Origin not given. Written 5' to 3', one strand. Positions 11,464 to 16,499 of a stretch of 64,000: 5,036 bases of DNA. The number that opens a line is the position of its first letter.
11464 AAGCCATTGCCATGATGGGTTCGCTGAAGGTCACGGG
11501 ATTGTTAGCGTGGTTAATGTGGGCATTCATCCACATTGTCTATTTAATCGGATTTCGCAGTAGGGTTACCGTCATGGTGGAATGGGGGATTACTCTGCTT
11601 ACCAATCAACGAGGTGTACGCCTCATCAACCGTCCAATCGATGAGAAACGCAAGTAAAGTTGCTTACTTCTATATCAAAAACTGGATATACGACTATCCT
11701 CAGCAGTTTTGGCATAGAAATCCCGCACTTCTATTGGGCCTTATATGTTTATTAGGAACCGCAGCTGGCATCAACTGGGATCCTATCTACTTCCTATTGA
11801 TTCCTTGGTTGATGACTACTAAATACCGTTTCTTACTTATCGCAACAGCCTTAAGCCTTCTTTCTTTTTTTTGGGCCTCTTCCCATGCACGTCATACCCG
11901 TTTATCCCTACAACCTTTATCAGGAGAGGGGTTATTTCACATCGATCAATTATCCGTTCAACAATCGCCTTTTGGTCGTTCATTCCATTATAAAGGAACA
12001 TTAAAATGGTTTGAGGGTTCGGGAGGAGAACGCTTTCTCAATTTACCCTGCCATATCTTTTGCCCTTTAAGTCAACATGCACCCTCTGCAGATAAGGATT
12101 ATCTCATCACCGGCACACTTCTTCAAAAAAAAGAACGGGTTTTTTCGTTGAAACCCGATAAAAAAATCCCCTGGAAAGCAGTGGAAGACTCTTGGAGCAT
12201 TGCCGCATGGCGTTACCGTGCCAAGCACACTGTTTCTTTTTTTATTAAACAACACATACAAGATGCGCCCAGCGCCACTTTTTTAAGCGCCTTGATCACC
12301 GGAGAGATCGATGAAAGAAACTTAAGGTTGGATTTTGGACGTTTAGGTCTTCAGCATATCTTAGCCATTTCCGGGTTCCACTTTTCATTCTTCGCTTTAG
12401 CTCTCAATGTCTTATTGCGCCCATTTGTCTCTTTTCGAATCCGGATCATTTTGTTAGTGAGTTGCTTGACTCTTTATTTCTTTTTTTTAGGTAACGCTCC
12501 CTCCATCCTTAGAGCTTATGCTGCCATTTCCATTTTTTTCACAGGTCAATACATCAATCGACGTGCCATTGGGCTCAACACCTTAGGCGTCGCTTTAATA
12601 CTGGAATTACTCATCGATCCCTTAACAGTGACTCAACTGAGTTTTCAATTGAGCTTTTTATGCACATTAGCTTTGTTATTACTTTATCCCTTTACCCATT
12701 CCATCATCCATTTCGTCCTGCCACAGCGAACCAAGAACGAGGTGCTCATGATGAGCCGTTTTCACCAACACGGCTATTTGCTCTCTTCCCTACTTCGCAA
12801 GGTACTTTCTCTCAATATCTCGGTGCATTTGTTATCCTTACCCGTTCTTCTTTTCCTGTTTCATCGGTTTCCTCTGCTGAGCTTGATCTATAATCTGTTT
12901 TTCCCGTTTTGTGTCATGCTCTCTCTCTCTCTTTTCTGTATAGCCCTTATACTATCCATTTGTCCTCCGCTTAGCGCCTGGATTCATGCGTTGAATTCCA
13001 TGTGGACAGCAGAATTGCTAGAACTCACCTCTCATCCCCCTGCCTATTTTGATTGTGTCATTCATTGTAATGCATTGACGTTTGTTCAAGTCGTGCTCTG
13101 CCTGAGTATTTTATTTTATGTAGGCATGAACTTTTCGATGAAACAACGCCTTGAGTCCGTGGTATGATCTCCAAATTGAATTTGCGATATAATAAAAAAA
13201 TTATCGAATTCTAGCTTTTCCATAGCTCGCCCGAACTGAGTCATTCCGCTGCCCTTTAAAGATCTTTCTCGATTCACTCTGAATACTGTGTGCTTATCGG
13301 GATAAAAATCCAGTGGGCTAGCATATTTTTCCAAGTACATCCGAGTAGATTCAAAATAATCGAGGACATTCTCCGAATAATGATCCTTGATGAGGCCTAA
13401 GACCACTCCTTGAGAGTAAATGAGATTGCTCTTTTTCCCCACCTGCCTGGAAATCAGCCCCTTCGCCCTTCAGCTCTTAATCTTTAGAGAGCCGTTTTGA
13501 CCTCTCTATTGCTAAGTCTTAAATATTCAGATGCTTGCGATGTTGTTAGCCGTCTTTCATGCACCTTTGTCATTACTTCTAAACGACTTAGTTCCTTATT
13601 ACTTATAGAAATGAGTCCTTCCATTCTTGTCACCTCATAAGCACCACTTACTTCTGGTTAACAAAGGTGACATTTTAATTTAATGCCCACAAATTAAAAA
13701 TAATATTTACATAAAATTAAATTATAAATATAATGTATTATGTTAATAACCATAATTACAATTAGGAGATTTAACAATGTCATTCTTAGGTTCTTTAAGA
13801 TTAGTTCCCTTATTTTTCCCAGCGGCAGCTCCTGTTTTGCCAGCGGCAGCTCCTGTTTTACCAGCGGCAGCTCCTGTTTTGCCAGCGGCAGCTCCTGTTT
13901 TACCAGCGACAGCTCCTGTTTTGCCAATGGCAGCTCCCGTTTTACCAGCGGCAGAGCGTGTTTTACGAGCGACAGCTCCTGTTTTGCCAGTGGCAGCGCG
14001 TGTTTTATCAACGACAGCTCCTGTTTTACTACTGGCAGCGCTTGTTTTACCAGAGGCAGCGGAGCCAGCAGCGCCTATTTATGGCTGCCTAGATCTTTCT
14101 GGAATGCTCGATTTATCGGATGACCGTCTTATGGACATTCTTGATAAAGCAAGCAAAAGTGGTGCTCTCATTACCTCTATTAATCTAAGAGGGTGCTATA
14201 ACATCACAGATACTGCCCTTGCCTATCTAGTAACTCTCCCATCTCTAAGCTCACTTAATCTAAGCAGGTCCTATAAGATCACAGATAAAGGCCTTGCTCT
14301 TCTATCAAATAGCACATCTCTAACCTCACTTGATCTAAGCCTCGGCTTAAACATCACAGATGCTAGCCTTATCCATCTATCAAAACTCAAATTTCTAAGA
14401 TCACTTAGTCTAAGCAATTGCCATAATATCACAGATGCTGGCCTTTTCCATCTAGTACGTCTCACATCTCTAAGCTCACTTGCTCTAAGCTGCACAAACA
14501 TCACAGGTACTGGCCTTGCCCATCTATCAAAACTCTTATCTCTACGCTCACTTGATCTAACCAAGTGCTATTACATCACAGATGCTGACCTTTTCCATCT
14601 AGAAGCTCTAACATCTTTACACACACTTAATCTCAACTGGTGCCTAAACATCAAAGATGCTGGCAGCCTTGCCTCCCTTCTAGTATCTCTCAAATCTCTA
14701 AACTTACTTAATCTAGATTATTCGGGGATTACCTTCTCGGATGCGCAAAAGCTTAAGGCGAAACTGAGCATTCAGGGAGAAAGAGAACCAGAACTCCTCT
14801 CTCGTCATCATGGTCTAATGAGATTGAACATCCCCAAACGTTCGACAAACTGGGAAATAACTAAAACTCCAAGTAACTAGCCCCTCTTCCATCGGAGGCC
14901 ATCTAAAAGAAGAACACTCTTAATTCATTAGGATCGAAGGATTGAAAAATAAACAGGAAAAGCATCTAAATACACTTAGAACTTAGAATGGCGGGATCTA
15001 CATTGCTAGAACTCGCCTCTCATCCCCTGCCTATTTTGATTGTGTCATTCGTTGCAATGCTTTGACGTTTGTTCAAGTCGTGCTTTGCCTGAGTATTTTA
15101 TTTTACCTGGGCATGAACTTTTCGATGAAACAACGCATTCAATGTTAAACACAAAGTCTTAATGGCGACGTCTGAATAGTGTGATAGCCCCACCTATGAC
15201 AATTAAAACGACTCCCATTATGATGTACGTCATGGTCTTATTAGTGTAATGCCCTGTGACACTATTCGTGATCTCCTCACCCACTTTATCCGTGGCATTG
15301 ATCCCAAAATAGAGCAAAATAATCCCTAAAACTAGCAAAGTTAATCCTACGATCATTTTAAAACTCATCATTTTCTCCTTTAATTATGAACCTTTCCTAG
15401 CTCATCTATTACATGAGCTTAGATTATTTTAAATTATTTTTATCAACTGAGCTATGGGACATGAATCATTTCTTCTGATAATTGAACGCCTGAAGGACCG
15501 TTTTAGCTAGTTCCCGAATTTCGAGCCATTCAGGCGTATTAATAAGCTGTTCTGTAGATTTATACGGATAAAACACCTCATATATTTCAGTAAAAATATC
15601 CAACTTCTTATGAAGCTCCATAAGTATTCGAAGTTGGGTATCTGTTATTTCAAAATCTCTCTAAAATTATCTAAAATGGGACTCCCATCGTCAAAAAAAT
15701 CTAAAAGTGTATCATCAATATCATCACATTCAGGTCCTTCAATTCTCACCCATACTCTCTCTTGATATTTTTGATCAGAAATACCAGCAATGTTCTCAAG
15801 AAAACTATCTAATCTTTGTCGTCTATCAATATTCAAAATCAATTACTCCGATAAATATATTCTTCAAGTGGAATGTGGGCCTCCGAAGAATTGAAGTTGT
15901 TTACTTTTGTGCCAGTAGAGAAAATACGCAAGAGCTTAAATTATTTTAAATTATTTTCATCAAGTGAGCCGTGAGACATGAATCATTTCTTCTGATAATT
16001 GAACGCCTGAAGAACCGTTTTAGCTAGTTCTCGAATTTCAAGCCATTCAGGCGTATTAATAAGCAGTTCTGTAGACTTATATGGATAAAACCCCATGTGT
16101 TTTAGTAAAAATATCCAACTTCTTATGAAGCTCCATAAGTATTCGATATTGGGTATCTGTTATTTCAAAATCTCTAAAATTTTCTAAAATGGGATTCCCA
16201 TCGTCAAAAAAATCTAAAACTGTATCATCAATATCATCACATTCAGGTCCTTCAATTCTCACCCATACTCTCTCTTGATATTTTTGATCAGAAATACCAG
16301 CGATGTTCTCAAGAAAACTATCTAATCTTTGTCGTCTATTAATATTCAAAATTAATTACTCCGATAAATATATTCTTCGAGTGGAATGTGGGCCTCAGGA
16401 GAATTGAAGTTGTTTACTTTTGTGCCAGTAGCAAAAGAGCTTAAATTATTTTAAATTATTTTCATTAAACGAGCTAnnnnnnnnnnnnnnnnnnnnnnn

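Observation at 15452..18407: Candidate toxin-immunity (or effector-chaperone) cassette: a 516-aa exported protein coupled to a triplicated small acidic ORF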

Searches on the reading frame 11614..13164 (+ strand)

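Call 30: search_protein_families(library=pfam, proteins=[window:11614-13164:+], max_evalue=0.01)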
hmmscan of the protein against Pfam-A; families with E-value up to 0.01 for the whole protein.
window:11614-13164:+ (517 aa): 1 family
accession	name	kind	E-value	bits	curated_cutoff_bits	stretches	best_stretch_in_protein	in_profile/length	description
PF03772.21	Competence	-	4.9e-36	124.9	23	1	236-505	12-265/270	Competence protein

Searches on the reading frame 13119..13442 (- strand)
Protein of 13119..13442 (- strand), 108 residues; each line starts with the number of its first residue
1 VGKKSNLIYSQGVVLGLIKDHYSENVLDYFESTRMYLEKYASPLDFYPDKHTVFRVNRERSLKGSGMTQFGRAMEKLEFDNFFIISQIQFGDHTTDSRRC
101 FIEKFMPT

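Call 30: search_protein_families(library=pfam, proteins=[window:13119-13442:-], max_evalue=0.01)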
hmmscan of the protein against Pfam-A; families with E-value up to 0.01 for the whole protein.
window:13119-13442:- (108 aa): 0 families

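Call 91: search_protein_families(library=ncbifam, proteins=[window:13119-13442:-], max_evalue=0.1)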
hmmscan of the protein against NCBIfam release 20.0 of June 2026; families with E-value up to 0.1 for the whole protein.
window:13119-13442:- (108 aa): 1 family
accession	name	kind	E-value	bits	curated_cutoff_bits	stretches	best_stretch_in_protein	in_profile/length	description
NF033594.2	transpos_ISNCY_2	equivalog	1.1e-14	54.4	250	1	23-80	168-226/368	ISNCY family transposase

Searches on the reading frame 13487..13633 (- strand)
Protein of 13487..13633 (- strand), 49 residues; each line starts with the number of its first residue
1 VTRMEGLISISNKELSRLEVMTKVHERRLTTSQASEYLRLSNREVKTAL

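Call 30: search_protein_families(library=pfam, proteins=[window:13487-13633:-], max_evalue=0.01)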
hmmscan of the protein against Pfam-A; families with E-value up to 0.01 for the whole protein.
window:13487-13633:- (49 aa): 0 families

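Call 91: search_protein_families(library=ncbifam, proteins=[window:13487-13633:-], max_evalue=0.1)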
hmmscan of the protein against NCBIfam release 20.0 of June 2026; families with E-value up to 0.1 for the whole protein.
window:13487-13633:- (49 aa): 1 family
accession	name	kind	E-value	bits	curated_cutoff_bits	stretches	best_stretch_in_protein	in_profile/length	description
NF033594.2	transpos_ISNCY_2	equivalog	0.054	12.7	250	1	19-46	1-28/368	ISNCY family transposase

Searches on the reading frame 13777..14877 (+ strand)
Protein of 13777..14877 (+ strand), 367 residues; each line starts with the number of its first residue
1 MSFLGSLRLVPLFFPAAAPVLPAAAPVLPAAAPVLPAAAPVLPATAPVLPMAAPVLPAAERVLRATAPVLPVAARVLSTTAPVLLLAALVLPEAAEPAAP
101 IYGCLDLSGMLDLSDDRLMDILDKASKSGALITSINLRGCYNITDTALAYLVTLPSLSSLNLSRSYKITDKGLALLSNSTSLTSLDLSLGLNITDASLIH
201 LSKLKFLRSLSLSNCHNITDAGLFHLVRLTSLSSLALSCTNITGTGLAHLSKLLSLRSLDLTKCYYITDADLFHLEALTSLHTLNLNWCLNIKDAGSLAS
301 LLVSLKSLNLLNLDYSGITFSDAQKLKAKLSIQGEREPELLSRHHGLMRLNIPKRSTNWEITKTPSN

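Call 30: search_protein_families(library=pfam, proteins=[window:13777-14877:+], max_evalue=0.01)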
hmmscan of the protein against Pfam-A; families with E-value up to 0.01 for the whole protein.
window:13777-14877:+ (367 aa): 6 families
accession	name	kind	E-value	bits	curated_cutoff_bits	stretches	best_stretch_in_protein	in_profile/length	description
PF12799.13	LRR_4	-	1.9e-11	44.3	27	2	180-221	1-39/44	Leucine Rich repeats (2 copies)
PF13516.12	LRR_6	-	1.1e-09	38.1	23.4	0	205-223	3-20/24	Leucine Rich repeat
PF23622.1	LRR_At1g61320_AtMIF1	-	1.8e-06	28.1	26.9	1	197-307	62-168/384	At1g61320/AtMIF1, LRR domain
PF23598.1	LRR_14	-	5.7e-05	22.5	40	0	197-243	14-60/353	Leucine-rich repeat region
PF13855.12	LRR_8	-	0.00048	20.3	27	1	207-263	3-58/61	Leucine rich repeat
PF25019.1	LRR_R13L1-DRL21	-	0.0086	16.4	27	0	196-238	85-125/127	R13L1/DRL21 LRRs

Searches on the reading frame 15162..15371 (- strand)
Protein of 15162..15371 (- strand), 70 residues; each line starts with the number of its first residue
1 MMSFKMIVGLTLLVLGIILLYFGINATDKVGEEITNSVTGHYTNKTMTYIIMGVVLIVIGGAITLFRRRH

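Call 30: search_protein_families(library=pfam, proteins=[window:15162-15371:-], max_evalue=0.01)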
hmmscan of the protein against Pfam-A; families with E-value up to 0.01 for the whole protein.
window:15162-15371:- (70 aa): 4 families
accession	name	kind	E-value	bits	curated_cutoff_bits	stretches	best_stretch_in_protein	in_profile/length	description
PF11381.13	DUF3185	-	2e-18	66.5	25.3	1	7-60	2-55/59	Protein of unknown function (DUF3185)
PF20064.4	DUF6463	-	0.002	18.4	26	1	6-68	4-72/119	Family of unknown function (DUF6463)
PF02687.27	FtsX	-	0.0024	18.4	25.5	1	6-66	52-112/120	FtsX-like permease C-terminal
PF00335.26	Tetraspanin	-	0.0081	16.3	32.1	1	7-60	7-61/225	Tetraspanin family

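Call 91: search_protein_families(library=ncbifam, proteins=[window:15162-15371:-], max_evalue=0.1)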
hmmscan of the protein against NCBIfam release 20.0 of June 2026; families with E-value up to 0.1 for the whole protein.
window:15162-15371:- (70 aa): 6 families
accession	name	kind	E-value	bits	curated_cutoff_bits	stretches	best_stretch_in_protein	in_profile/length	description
NF058670.1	sorting_LPXTATN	domain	3.7e-05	24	32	1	47-69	9-31/32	LPxTATN C-terminal sorting signal domain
TIGR01167.1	LPXTG_anchor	domain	0.0013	19.4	15.9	1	44-69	8-33/34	LPXTG cell wall anchor domain-containing protein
NF058582.1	Microco_LAVTG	domain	0.0019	18.3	27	1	50-70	14-34/34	LAVTG motif-containing sortase-dependent surface protein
NF045712.1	sulf_resp_HmcD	equivalog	0.0026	17.7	34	1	44-59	11-26/38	sulfate respiration complex protein HmcD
NF058583.1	LAXTG_small_WW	exception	0.0038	16.8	65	0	49-69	28-48/54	LAXTG motif-containing small protein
NF041528.1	strep_LAETG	domain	0.063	13.1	30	1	53-70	18-35/35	LAETG motif-containing sortase-dependent surface protein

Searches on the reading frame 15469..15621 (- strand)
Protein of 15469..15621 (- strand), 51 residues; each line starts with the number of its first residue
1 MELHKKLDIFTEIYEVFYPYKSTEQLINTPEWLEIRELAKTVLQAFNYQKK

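Call 4: search_protein_families(library=pfam, proteins=[window:15469-15621:-], max_evalue=1)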
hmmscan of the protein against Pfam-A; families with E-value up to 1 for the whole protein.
window:15469-15621:- (51 aa): 0 families

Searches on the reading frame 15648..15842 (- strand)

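Call 4: search_protein_families(library=pfam, proteins=[window:15648-15842:-], max_evalue=1)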
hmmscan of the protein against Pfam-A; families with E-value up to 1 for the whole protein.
window:15648-15842:- (65 aa): 1 family
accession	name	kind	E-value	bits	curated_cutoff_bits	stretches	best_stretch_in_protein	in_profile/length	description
PF25656.1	DUF7945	-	0.0075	17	27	1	10-53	9-48/123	Domain of unknown function (DUF7945)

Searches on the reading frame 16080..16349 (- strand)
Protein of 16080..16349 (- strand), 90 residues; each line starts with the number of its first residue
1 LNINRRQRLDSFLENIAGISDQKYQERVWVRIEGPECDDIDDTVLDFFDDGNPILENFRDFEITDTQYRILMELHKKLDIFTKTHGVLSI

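Call 4: search_protein_families(library=pfam, proteins=[window:16080-16349:-], max_evalue=1)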
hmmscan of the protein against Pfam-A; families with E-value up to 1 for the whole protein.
window:16080-16349:- (90 aa): 1 family
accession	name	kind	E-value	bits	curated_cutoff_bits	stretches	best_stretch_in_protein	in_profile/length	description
PF25656.1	DUF7945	-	0.005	17.5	27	1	6-51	7-48/123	Domain of unknown function (DUF7945)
